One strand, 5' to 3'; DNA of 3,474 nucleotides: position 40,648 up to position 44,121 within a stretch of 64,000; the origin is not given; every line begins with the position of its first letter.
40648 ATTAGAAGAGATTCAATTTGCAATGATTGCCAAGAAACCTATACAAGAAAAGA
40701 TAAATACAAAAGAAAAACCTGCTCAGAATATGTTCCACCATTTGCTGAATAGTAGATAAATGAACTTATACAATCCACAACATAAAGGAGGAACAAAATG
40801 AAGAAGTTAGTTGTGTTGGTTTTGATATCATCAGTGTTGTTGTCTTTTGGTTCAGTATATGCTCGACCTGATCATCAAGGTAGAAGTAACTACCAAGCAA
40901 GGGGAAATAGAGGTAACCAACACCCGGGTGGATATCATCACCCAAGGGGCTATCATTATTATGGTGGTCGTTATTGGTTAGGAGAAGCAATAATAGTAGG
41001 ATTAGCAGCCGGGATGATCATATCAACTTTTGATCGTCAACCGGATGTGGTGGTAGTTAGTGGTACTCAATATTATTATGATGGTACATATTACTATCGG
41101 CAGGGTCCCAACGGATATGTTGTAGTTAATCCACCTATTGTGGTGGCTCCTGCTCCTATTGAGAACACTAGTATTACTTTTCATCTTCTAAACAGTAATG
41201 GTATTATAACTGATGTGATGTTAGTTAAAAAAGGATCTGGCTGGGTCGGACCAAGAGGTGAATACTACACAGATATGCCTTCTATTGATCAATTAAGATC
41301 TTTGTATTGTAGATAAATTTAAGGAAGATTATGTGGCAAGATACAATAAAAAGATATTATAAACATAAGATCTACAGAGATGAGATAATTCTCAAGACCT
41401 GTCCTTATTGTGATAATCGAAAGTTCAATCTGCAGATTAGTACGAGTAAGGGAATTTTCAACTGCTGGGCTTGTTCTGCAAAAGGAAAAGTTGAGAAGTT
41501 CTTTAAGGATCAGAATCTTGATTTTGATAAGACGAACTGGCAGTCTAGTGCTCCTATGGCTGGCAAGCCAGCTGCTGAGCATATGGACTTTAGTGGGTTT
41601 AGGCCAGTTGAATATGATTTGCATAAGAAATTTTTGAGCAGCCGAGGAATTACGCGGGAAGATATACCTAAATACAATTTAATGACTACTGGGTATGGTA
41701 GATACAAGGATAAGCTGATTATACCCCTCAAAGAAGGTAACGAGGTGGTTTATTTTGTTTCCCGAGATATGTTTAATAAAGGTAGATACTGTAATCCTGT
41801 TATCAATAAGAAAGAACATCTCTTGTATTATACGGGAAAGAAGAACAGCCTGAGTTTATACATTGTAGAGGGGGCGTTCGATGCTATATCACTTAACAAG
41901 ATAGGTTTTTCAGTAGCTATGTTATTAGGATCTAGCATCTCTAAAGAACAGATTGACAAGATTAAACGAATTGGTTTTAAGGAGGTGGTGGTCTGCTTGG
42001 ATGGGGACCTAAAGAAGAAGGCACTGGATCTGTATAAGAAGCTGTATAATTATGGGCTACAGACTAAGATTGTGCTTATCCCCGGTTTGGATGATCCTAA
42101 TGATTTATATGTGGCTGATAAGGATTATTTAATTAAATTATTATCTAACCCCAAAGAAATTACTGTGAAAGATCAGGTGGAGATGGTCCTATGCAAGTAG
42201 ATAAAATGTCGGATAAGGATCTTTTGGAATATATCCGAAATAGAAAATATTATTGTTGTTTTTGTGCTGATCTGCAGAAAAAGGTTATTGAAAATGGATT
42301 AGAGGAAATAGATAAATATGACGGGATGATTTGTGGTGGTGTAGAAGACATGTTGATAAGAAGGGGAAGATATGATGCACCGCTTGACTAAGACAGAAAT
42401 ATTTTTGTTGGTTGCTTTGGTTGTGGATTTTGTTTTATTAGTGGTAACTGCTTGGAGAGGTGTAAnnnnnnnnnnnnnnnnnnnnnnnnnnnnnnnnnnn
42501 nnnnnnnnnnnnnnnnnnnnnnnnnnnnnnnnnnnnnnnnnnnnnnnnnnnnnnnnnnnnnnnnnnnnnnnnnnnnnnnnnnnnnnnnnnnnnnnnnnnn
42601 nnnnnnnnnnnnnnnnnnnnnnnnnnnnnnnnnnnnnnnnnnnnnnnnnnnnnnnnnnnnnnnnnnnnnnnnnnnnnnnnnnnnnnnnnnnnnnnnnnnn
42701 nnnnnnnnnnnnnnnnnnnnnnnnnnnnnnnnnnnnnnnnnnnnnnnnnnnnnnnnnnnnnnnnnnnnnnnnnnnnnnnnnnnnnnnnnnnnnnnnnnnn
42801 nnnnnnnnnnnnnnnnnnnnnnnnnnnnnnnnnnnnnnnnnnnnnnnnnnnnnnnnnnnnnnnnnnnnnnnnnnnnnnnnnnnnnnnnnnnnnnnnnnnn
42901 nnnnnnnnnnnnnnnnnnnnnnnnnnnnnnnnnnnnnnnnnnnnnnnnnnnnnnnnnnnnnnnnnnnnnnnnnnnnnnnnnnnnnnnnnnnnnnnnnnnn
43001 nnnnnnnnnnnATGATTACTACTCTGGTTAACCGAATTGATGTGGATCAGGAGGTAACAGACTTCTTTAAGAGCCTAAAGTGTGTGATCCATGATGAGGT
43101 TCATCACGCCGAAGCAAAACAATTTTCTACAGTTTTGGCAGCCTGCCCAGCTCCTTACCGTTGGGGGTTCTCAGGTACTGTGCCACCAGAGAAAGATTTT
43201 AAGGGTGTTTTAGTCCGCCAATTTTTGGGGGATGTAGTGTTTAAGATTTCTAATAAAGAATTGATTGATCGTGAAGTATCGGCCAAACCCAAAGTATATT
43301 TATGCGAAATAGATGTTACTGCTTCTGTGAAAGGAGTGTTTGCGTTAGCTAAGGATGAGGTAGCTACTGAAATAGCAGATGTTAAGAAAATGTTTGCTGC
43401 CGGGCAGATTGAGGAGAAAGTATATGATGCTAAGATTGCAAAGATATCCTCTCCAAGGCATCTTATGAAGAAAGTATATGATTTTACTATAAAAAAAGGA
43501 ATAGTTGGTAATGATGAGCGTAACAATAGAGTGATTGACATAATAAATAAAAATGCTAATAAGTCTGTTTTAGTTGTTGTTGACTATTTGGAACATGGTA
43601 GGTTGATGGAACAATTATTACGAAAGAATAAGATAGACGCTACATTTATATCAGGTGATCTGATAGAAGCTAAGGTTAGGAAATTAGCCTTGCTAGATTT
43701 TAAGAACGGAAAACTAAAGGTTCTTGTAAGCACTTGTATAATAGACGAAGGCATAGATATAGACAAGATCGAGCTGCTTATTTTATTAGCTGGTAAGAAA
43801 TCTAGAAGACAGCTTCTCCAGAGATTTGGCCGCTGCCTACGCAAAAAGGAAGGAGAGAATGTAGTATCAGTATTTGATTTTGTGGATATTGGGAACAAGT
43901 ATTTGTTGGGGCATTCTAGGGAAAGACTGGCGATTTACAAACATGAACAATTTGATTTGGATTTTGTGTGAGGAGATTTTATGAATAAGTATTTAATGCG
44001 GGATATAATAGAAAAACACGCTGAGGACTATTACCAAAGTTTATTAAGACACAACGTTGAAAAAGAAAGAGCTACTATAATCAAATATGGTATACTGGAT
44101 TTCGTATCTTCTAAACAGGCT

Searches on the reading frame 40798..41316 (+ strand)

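Call 9: search_protein_families(library=pfam, proteins=[window:40798-41316:+], max_evalue=0.01)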
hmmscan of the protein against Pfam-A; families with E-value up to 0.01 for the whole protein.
window:40798-41316:+ (172 aa): 1 family
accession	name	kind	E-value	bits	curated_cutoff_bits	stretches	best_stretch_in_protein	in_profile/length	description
PF20125.4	DUF6515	-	4.8e-06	27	24.9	1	29-117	14-95/179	Family of unknown function (DUF6515)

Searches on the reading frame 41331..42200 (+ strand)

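Call 9: search_protein_families(library=pfam, proteins=[window:41331-42200:+], max_evalue=0.01)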
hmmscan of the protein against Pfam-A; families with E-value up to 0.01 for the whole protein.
window:41331-42200:+ (289 aa): 5 families
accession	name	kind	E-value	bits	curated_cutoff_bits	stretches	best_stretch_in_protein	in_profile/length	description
PF13155.12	Toprim_2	-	1.9e-12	47.8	22.1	1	177-259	1-87/88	Toprim-like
PF13662.12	Toprim_4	-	3.8e-07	30.7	25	1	176-227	3-61/85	Toprim domain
PF01807.25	Zn_ribbon_DnaG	-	2e-06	28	24.9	1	22-66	34-79/98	CHC2 zinc finger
PF01751.28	Toprim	-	2.3e-06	28.1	23.1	1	176-227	2-67/96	Toprim domain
PF13362.12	Toprim_3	-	3.6e-05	24.6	27.2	1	176-261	2-90/95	Toprim domain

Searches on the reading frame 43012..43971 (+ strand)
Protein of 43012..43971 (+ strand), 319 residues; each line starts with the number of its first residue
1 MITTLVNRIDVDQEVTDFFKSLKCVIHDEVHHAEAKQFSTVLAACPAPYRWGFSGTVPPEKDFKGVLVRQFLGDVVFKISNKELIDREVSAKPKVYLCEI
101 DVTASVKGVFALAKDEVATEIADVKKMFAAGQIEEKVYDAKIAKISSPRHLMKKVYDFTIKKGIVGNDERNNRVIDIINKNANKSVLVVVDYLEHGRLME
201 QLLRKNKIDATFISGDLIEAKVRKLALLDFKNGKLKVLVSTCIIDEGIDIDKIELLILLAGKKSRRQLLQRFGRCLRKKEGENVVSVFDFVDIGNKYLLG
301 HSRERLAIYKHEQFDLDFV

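Call 9: search_protein_families(library=pfam, proteins=[window:43012-43971:+], max_evalue=0.01)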
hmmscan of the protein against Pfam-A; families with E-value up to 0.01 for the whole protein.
window:43012-43971:+ (319 aa): 5 families
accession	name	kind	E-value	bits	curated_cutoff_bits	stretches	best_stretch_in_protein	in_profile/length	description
PF00271.37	Helicase_C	-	2.2e-17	63.7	23.5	1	171-278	3-109/110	Helicase conserved C-terminal domain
PF16203.11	ERCC3_RAD25_C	-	7.8e-06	25.8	27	1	207-283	79-156/248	ERCC3/RAD25/XPB C-terminal helicase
PF04851.21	ResIII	-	3.6e-05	24.2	22.5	1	13-57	120-162/164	Type III restriction enzyme, res subunit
PF22590.2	Cas3-like_C_2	-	5.2e-05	23.9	27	1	224-279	53-105/106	CRISPR-associated nuclease/helicase Cas3, C-terminal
PF13307.12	Helicase_C_2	-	0.001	19.6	25.3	0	266-289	128-151/170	Helicase C-terminal domain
